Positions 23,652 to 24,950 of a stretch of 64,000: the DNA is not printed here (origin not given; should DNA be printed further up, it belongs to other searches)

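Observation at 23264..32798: Fur-box-controlled 10-gene operon combining PLP enzymes, a sulfur relay, a CooC-like NTPase, its own Fur-family regulator and two membrane-protein pairs (candidate sulfur-containing metallophore or metal-starvation system)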

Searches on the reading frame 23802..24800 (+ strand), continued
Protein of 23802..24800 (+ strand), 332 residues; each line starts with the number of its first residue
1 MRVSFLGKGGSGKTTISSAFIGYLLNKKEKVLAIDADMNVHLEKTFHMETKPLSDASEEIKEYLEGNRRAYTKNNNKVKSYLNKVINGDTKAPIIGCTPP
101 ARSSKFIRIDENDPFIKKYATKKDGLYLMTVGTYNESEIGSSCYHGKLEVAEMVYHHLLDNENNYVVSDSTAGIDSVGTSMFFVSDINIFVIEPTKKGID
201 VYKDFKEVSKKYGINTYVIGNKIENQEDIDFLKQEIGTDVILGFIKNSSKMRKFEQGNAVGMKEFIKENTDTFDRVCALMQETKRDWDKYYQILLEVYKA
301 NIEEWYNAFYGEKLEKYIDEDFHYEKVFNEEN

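Call 40: search_solved_structures(query=window:23802-24797:+, max_evalue=0.01, show_alignments=1)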
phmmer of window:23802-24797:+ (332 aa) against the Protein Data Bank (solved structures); distinct sequences matched with E-value up to 0.01: 3.
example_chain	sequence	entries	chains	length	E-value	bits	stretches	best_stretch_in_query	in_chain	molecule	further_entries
3kje_A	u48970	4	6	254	4.2e-10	42.9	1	117-247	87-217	CO dehydrogenase/acetyl-CoA synthase complex, accessory protein CooC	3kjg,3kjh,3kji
6non_A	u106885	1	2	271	0.0097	18.7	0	8-75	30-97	Cobyrinic acid ac-diamide synthase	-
6noo_A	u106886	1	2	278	0.0099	18.7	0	8-75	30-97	Maintenance of carboxysome positioning A protein, MCDA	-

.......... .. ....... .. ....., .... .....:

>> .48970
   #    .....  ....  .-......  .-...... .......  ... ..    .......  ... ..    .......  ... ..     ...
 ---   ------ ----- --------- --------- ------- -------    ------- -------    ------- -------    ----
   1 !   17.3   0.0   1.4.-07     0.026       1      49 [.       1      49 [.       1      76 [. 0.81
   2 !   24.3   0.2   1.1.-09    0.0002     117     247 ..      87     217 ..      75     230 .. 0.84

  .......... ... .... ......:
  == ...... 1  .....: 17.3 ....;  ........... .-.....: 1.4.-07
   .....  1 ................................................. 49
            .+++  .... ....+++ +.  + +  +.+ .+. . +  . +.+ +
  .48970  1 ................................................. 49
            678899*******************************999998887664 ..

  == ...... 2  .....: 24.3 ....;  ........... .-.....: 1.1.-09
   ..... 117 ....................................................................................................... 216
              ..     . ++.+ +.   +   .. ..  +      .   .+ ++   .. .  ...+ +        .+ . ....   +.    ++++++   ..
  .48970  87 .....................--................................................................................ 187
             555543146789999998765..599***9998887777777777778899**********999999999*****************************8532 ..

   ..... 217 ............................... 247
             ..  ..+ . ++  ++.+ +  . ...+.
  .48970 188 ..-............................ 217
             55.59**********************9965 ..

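Call 43: find_related_loci(query=A2, collection=metagenome_contigs, flank=10000)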
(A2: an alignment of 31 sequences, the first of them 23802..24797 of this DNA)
Query A2 (332 aa) in metagenome_contigs; peptide patterns used: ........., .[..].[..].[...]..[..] (x = any residue, [..] = any of these).
600 stretches matched a pattern (row limit reached: there are more); 380 encode a relative of the query (tblastn E <= 1e-3); the best 80 are kept; 80 distinct loci.
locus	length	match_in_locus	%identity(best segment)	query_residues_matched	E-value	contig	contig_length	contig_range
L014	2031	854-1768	56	1-327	1e-124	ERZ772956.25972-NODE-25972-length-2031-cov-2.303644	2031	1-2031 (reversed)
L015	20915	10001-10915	55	1-327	4e-115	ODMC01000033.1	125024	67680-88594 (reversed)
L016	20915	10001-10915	52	1-327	4e-105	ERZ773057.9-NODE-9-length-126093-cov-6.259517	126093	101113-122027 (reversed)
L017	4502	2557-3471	52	1-327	1e-105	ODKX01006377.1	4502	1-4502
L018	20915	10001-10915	44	1-327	2e-94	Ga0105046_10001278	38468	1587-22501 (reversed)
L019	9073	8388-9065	58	1-248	1e-89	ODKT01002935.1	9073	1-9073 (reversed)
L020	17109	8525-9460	42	1-328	4e-87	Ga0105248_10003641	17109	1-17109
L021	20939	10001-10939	41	1-329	1e-85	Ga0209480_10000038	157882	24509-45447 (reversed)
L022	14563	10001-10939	41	1-329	7e-83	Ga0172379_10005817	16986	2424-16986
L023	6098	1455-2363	43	1-324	6e-82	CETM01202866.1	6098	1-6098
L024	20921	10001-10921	47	1-326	2e-81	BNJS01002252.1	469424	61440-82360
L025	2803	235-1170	40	1-328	3e-82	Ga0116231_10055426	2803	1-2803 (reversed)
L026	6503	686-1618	39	1-332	1e-78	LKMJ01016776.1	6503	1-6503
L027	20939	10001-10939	39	1-329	2e-78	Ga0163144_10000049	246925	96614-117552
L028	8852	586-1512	36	1-325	4e-74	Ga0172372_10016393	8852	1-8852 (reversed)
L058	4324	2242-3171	32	1-322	1e-59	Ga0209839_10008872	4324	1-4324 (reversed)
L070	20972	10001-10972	31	1-332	4e-58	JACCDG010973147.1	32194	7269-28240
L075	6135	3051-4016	33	1-326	9e-57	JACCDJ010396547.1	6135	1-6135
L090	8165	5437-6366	30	1-324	2e-54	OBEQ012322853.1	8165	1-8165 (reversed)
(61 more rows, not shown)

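Call 62: search_protein_families(library=pfam, proteins=[L070:8288-9274:+, L070:12691-13695:+, L070:13682-14932:+, L070:14972-15817:+, L075:4048-4548:+, L090:4183-4938:-, L090:6443-6892:+, L090:1876-2595:-, L058:3320-3709:+, L023:2385-3803:+], max_evalue=0.001)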
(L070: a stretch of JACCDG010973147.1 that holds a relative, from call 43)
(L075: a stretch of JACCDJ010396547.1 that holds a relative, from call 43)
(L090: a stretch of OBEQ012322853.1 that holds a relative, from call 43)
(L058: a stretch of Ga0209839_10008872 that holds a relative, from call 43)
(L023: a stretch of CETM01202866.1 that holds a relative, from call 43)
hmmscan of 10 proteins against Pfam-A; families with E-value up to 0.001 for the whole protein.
L070:8288-9274:+ (328 aa): 1 family
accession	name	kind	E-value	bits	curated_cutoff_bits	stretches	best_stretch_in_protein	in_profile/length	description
PF00579.31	tRNA-synt_1b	-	5.9e-70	236.3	21.1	1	4-278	6-288/292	tRNA synthetases class I (W and Y)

L070:12691-13695:+ (334 aa): 2 families
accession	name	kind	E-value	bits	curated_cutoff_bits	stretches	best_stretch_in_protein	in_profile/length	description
PF02800.25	Gp_dh_C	-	1.3e-60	204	24.4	1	160-315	2-158/158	Glyceraldehyde 3-phosphate dehydrogenase, C-terminal domain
PF00044.30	Gp_dh_N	-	4.1e-37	126.9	31.7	1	7-106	1-100/101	Glyceraldehyde 3-phosphate dehydrogenase, NAD binding domain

L070:13682-14932:+ (416 aa): 1 family
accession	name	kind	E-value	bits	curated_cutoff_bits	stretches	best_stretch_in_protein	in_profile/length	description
PF00162.24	PGK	-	4e-108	362.2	27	1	19-398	5-379/379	Phosphoglycerate kinase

L070:14972-15817:+ (281 aa): 1 family
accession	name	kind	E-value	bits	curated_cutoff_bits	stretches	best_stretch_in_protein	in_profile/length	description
PF04402.19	SIMPL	-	1.9e-44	152.9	25.2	1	78-277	2-204/205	Protein of unknown function (DUF541)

L075:4048-4548:+ (166 aa): 1 family
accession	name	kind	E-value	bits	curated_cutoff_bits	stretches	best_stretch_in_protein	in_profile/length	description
PF20704.4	KH_NucS_shadow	-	0.00017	21.9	27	1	101-147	56-103/130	NucS shadow ORF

L090:4183-4938:- (251 aa): 1 family
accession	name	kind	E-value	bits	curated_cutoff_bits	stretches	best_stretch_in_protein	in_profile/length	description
PF02535.28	Zip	-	8.6e-21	74.9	35.1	2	99-244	167-321/323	ZIP Zinc transporter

L090:6443-6892:+ (149 aa): 1 family
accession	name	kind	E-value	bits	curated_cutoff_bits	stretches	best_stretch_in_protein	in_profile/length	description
PF20704.4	KH_NucS_shadow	-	4.6e-38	130.5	27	1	12-149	1-130/130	NucS shadow ORF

L090:1876-2595:- (239 aa): 0 families

L058:3320-3709:+ (129 aa): 1 family
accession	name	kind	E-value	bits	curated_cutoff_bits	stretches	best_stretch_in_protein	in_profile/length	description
PF20704.4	KH_NucS_shadow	-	3.8e-63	211.6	27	1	1-129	1-130/130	NucS shadow ORF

L023:2385-3803:+ (472 aa): 3 families
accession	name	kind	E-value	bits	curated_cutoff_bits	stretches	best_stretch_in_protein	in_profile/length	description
PF02492.25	cobW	-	1.2e-12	48.2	20.7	1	17-115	2-101/180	CobW/HypB/UreG, nucleotide-binding domain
PF00437.27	T2SSE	-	6.7e-05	22.1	24.9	1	14-46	141-173/370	Type II/IV secretion system protein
PF13401.12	AAA_22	-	0.00029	21.6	27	1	15-75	5-64/130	AAA domain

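Call 80: list_cluster_members(proteins=[P0127, P0163, P0126, P0157, P0218, P0181, P0139, P0183, P0211, P0233])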
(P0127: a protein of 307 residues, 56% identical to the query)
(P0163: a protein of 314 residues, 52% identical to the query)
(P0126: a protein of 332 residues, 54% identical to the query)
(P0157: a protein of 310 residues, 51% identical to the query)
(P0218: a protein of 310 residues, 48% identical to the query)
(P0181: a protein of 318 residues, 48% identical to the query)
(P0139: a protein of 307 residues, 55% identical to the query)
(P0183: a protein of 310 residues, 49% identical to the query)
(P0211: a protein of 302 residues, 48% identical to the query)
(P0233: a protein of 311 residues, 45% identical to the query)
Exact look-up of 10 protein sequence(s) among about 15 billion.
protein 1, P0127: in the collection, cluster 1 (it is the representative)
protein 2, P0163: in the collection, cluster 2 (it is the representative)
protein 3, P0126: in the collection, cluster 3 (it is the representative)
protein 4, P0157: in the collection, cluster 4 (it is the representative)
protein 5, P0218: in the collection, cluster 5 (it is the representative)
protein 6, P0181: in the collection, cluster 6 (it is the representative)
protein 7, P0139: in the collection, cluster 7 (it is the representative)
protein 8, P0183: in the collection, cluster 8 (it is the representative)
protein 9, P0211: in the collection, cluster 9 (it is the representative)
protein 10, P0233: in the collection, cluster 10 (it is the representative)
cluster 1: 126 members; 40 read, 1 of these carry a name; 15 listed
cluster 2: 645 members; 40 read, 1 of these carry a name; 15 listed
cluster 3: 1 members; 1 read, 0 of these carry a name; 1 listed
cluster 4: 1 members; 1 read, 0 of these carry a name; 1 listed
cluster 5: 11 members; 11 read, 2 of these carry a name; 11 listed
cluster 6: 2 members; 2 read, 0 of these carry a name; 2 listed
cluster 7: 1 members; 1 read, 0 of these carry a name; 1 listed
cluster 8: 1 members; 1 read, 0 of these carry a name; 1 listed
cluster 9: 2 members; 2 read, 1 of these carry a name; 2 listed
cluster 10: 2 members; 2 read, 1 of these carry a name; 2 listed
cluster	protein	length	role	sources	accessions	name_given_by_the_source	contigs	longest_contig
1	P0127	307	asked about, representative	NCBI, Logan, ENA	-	-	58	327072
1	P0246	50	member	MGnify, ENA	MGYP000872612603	FL=1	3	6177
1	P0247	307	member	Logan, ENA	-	-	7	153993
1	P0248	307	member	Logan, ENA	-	-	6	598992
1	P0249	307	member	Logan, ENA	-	-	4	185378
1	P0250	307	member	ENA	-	-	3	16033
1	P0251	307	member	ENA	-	-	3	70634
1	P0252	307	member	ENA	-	-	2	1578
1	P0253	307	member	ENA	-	-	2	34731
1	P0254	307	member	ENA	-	-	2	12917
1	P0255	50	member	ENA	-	-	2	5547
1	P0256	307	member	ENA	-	-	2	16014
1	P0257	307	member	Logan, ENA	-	-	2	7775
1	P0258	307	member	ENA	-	-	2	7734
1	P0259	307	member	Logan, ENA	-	-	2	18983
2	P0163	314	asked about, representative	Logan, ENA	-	-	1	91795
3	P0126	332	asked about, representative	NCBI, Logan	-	-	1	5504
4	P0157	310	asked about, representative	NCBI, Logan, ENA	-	-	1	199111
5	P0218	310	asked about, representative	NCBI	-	-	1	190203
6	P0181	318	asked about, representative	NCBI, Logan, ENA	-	-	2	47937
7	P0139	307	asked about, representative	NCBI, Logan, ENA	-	-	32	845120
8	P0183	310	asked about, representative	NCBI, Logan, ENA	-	-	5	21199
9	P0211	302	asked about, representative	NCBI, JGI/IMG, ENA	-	CO dehydrogenase maturation factor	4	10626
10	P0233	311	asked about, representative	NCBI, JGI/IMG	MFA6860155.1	MAG: AAA family ATPase [Clostridia bacterium]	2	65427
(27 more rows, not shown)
